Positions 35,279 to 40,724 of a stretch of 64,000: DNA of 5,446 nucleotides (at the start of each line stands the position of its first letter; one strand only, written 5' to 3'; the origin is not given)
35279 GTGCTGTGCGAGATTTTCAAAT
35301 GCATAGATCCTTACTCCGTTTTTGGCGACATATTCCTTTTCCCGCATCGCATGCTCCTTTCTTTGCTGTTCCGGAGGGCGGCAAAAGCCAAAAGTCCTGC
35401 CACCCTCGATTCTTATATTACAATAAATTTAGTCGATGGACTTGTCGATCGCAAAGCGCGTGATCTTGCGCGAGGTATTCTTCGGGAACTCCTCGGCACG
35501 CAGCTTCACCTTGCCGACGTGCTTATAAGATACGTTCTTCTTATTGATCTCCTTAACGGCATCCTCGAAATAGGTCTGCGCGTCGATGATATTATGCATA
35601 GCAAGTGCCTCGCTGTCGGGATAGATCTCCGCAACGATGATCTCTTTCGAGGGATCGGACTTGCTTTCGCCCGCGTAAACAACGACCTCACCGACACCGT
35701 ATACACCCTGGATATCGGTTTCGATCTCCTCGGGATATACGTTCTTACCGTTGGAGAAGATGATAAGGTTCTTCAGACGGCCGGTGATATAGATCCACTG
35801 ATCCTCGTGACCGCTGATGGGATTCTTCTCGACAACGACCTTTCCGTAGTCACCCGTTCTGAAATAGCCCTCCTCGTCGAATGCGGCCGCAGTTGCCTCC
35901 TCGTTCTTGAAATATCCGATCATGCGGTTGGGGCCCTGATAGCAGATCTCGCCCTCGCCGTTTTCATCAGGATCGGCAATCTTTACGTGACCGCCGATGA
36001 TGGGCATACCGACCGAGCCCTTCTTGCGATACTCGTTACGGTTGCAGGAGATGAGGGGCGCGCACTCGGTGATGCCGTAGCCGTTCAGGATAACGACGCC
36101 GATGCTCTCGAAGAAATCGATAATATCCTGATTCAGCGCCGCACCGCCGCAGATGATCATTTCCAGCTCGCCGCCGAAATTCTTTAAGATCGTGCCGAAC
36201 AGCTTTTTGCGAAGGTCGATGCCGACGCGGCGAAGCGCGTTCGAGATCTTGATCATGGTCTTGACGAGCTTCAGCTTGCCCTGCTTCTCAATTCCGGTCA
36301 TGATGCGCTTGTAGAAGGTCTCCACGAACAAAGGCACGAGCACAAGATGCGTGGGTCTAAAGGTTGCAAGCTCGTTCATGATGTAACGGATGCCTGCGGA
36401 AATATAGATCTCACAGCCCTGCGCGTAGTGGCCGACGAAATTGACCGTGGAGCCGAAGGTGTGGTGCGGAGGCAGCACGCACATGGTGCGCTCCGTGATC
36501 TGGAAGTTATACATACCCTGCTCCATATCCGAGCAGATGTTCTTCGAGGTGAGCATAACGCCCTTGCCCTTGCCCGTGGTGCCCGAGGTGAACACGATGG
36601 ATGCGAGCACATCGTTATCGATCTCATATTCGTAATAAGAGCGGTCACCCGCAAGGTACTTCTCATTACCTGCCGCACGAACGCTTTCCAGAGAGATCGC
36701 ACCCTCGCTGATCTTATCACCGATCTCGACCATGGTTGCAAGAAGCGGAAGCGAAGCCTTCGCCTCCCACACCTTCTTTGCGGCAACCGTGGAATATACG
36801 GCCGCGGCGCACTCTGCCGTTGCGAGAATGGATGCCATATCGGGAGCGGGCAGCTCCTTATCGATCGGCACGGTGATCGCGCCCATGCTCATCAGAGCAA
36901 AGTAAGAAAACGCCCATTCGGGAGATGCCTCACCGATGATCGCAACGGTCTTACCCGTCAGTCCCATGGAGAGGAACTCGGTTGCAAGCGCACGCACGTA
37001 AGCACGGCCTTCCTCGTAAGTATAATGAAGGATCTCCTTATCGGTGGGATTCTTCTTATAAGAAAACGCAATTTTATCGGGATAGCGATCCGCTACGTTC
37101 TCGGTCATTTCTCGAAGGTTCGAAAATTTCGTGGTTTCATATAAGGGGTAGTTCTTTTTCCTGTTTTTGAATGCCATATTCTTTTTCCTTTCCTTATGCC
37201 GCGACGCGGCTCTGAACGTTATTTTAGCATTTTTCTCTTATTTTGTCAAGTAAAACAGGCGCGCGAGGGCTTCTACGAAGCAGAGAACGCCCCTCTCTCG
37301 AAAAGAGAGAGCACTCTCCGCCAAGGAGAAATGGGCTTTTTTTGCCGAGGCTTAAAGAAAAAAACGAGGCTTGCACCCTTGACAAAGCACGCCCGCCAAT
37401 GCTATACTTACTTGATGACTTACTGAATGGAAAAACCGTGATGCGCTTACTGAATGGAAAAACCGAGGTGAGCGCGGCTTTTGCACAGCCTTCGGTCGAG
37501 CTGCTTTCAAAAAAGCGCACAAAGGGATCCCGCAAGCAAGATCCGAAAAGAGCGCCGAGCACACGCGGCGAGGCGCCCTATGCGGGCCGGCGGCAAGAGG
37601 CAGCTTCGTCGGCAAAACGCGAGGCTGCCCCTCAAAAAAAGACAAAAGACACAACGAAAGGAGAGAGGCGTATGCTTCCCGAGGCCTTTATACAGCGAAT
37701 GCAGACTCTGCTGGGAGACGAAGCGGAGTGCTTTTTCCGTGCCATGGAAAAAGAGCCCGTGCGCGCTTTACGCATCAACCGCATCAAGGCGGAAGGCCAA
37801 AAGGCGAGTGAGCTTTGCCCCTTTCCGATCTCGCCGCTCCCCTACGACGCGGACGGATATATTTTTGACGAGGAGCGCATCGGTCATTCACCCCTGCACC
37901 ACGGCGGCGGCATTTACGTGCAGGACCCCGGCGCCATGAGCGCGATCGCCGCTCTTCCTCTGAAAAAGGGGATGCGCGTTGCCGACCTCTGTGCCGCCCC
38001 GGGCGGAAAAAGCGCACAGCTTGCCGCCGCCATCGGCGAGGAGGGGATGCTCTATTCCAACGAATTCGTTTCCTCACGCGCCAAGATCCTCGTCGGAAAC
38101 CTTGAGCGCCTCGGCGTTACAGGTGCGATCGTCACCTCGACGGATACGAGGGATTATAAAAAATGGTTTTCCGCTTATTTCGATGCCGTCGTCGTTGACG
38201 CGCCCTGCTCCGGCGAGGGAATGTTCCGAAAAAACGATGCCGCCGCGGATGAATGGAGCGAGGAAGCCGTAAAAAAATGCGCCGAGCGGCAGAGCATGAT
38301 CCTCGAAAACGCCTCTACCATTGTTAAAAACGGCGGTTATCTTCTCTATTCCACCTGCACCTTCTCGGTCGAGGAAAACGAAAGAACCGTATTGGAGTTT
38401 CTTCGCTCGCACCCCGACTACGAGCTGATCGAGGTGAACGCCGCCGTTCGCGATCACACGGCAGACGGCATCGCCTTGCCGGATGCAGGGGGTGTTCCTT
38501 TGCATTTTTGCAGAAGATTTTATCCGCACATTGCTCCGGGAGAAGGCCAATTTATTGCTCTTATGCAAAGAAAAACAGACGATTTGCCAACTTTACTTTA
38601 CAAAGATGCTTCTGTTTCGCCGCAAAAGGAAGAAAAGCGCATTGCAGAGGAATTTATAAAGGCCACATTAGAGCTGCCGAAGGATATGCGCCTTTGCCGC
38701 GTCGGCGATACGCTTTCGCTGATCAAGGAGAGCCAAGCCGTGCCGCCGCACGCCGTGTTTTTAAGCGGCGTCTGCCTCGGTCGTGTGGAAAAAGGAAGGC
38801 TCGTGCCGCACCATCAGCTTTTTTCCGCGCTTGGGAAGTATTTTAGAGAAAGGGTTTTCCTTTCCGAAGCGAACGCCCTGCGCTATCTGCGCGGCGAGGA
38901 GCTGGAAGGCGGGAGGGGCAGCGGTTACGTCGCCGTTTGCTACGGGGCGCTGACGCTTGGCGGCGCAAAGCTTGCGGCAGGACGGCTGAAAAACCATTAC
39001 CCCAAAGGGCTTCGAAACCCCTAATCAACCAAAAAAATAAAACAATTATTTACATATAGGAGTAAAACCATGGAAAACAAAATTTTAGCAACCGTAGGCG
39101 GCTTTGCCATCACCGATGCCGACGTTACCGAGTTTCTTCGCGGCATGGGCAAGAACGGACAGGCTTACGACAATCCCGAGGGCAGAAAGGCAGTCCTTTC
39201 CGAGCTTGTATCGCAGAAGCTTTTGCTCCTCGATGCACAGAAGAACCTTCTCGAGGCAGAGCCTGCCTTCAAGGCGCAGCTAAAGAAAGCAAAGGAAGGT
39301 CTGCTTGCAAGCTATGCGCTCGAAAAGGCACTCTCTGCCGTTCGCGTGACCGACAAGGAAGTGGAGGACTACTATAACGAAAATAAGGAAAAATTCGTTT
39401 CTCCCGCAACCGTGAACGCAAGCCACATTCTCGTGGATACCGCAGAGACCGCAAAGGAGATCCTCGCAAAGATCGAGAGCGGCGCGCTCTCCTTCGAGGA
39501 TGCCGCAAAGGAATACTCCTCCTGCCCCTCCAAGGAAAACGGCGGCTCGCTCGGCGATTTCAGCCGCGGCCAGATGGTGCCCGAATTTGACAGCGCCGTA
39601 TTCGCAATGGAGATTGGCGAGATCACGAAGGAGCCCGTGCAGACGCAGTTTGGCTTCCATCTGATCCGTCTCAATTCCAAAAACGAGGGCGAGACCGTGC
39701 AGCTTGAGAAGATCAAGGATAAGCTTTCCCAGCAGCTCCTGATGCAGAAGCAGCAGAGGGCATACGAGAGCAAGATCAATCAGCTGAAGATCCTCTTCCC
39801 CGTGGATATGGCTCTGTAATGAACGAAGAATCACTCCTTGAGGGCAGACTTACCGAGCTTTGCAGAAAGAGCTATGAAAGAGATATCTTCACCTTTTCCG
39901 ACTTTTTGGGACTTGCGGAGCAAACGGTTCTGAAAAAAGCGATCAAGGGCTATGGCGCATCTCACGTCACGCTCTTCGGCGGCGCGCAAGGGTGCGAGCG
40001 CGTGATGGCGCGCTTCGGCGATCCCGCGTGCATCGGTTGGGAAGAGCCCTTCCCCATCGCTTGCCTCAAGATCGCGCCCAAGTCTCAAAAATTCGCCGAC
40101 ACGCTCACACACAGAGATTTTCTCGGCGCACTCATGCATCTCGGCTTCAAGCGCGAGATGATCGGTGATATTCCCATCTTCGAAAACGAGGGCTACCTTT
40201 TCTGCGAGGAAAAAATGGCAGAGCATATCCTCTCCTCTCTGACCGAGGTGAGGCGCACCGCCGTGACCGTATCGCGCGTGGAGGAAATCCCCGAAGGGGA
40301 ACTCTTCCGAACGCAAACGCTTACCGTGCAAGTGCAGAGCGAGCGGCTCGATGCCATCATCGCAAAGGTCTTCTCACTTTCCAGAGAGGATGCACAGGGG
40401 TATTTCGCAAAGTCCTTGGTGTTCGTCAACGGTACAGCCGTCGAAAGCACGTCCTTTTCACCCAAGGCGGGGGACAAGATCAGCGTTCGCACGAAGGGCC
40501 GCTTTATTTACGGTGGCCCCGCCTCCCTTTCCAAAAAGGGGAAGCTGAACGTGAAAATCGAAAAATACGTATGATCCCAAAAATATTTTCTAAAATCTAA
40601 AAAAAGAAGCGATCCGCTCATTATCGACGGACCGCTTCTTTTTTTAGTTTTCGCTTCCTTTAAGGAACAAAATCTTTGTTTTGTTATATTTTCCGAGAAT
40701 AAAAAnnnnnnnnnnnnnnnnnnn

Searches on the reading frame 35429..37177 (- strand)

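Call 7: search_protein_families(library=ncbifam, proteins=[window:35429-37177:-])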
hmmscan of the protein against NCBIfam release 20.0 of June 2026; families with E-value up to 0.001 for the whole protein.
window:35429-37177:- (582 aa): 94 families (the best 25 are shown)
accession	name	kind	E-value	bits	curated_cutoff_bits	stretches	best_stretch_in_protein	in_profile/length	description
NF004837.0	PRK06187.1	subfamily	7e-63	212.7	476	2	337-579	287-520/531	long-chain-fatty-acid--CoA ligase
NF004114.0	PRK05605.1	equivalog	6.6e-49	166.7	766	2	340-579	342-567/575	long-chain-fatty-acid--CoA ligase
NF005702.0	PRK07514.1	subfamily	7.5e-49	166.4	558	2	337-573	271-492/506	malonyl-CoA synthase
TIGR01923.1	menE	equivalog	1.7e-45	155.7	330.15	2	337-504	225-383/442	o-succinylbenzoate--CoA ligase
NF009232.0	PRK12582.1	subfamily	2.4e-41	141.7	777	2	330-544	340-549/624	acyl-CoA synthetase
NF052269.1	Staph_lig_FadD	equivalog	4.2e-40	137.5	650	2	337-580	266-492/499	long-chain-fatty-acid--CoA ligase FadD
NF005714.0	PRK07529.1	subfamily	1.4e-39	136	632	2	338-488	340-494/640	acyl-CoA synthetase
NF006182.0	PRK08316.1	subfamily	1.6e-39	135.8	663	2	19-280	11-266/523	fatty acyl-CoA synthetase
NF005801.1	PRK07656.1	equivalog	3.1e-39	135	657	2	23-257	5-234/500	FadD3 family acyl-CoA ligase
NF052580.1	Str24CoAsynCasG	equivalog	5.7e-38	130.6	750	2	359-577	343-546/548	steroid-24-oyl-CoA synthetase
NF006523.0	PRK08974.1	equivalog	1.4e-37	129.1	884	2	337-574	326-546/561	long-chain-fatty-acid--CoA ligase FadD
NF002966.0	PRK03640.1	equivalog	6.8e-36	123.9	556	2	333-578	251-477/483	o-succinylbenzoate--CoA ligase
NF041592.1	carboxyl_red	equivalog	1.1e-35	122.7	1300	1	52-548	78-571/1160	carboxylic acid reductase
NF006181.0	PRK08314.1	subfamily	2e-35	122.1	705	2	338-573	321-546/563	long-chain-fatty-acid--CoA ligase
NF004758.0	PRK06087.1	equivalog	1.5e-34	119.3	736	2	338-581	305-535/548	medium-chain fatty-acid--CoA ligase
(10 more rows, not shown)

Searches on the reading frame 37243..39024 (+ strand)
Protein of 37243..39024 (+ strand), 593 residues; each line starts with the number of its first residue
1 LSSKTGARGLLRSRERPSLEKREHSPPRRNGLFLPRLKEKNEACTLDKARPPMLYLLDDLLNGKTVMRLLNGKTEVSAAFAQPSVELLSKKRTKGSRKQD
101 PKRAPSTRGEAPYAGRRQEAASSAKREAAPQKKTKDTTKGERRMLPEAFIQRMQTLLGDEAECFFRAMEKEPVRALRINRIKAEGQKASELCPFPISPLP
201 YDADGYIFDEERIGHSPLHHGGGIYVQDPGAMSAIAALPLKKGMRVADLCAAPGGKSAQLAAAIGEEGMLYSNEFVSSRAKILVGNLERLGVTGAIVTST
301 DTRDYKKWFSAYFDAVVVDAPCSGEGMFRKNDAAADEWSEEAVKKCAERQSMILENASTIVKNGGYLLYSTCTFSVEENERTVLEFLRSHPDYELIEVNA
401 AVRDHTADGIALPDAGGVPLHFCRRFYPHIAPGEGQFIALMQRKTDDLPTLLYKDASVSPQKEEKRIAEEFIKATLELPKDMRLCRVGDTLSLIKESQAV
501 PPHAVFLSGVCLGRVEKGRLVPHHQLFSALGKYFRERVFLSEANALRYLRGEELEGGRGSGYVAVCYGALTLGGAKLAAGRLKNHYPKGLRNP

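Call 7: search_protein_families(library=ncbifam, proteins=[window:37243-39024:+])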
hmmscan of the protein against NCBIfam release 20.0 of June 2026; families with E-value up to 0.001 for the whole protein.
window:37243-39024:+ (593 aa): 11 families
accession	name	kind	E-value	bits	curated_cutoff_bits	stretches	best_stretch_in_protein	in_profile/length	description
NF041567.1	mtaseRsmF_Thermus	equivalog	6e-77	259.1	690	1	153-580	1-434/443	16S rRNA (cytosine(1407)-C(5))-methyltransferase RsmF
NF008898.0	PRK11933.1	equivalog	8.2e-62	209.2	588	1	143-590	6-469/480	16S rRNA (cytosine(1407)-C(5))-methyltransferase RsmF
TIGR00446.1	nop2p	subfamily_domain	2.1e-54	184.5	210.45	1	209-442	38-263/264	NOL1/NOP2/sun family putative RNA methylase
NF011494.0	PRK14902.1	equivalog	7e-51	173.4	319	1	138-443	142-442/444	16S rRNA (cytosine(967)-C(5))-methyltransferase RsmB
NF011493.0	PRK14901.1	equivalog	8e-44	150.2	540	1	123-408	129-423/447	16S rRNA (cytosine(967)-C(5))-methyltransferase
TIGR00563.1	rsmB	equivalog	2.2e-38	132.5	269.05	1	138-409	137-414/437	16S rRNA (cytosine(967)-C(5))-methyltransferase RsmB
NF008149.0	PRK10901.1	equivalog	2.2e-38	132.4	375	1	126-413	131-417/434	16S rRNA (cytosine(967)-C(5))-methyltransferase RsmB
NF040814.1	tRNA_cyt_mtase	equivalog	4.6e-38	131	550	1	146-403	9-264/305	tRNA (cytosine(49)-C(5))-methyltransferase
NF011495.0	PRK14903.1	equivalog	4e-30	105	503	1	238-410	233-405/431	16S rRNA (cytosine(967)-C(5))-methyltransferase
NF010550.0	PRK13943.1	equivalog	6.5e-05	22.2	359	1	238-318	76-155/322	protein-L-isoaspartate O-methyltransferase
NF003275.0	PRK04266.1-1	equivalog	0.00066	18.9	339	0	233-277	68-112/233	fibrillarin-like rRNA/tRNA 2'-O-methyltransferase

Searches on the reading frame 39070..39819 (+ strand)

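Call 7: search_protein_families(library=ncbifam, proteins=[window:39070-39819:+])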
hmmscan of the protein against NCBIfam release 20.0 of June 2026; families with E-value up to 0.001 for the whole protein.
window:39070-39819:+ (249 aa): 12 families
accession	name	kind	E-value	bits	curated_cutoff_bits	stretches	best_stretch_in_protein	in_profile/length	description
NF000809.0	PRK00059.1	equivalog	3.5e-40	138.4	303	1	64-240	144-323/336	peptidylprolyl isomerase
NF002824.0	PRK02998.1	subfamily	3.3e-26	92.3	360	1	73-230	103-247/283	peptidylprolyl isomerase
NF002827.0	PRK03002.1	equivalog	8e-25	87.4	343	1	59-224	98-243/285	peptidylprolyl isomerase PrsA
NF002846.0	PRK03095.1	equivalog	1.5e-24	87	361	1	73-231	101-247/287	peptidylprolyl isomerase PrsA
TIGR02933.1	nifM_nitrog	equivalog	1.4e-22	80.9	168.2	1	90-232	99-248/256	nitrogen fixation protein NifM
NF011969.0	PRK15441.1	equivalog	7.7e-21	74.3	127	1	114-201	4-89/93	peptidylprolyl isomerase PpiC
NF008054.0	PRK10788.1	equivalog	1.7e-16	60.1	493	1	87-232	243-386/626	peptidylprolyl isomerase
NF003356.0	PRK04405.1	subfamily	1.3e-15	57.2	339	1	76-226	115-256/299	peptidylprolyl isomerase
NF008038.0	PRK10770.1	equivalog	1.3e-12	47.3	394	1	107-210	277-389/431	peptidylprolyl isomerase SurA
TIGR02925.1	cis_trans_EpsD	equivalog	8.4e-11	41.9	108.9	1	4-146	27-170/232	EpsD family peptidyl-prolyl cis-trans isomerase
NF002361.0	PRK01326.1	equivalog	4.7e-07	29.2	428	1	66-230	109-266/336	peptidylprolyl isomerase PrsA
NF051879.1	TDE1658_narrow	equivalog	0.00062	18.8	340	0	86-152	160-226/342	MOSP complex formation periplasmic protein, TDE1658 family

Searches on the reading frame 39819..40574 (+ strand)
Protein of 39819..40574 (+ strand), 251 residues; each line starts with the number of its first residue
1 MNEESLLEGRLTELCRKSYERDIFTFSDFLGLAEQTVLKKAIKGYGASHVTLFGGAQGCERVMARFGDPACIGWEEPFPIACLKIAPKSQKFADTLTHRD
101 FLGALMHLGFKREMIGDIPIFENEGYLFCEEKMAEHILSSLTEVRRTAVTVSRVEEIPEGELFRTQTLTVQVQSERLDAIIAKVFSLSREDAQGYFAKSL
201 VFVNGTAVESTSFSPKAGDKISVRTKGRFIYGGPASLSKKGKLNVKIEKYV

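Call 7: search_protein_families(library=ncbifam, proteins=[window:39819-40574:+])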
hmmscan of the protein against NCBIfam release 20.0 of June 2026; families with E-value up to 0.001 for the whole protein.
window:39819-40574:+ (251 aa): 3 families
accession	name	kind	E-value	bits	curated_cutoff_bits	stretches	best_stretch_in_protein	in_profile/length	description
TIGR03069.1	PS_II_S4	equivalog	4.9e-22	78.3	201.55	1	11-247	19-255/257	photosystem II electron transport protein, Sll1252 family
NF003717.0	PRK05327.1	equivalog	3.7e-05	23.7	116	1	169-227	86-145/202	30S ribosomal protein S4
TIGR01017.1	rpsD_bact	equivalog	0.00042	20.1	177.2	1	172-227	87-143/200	30S ribosomal protein S4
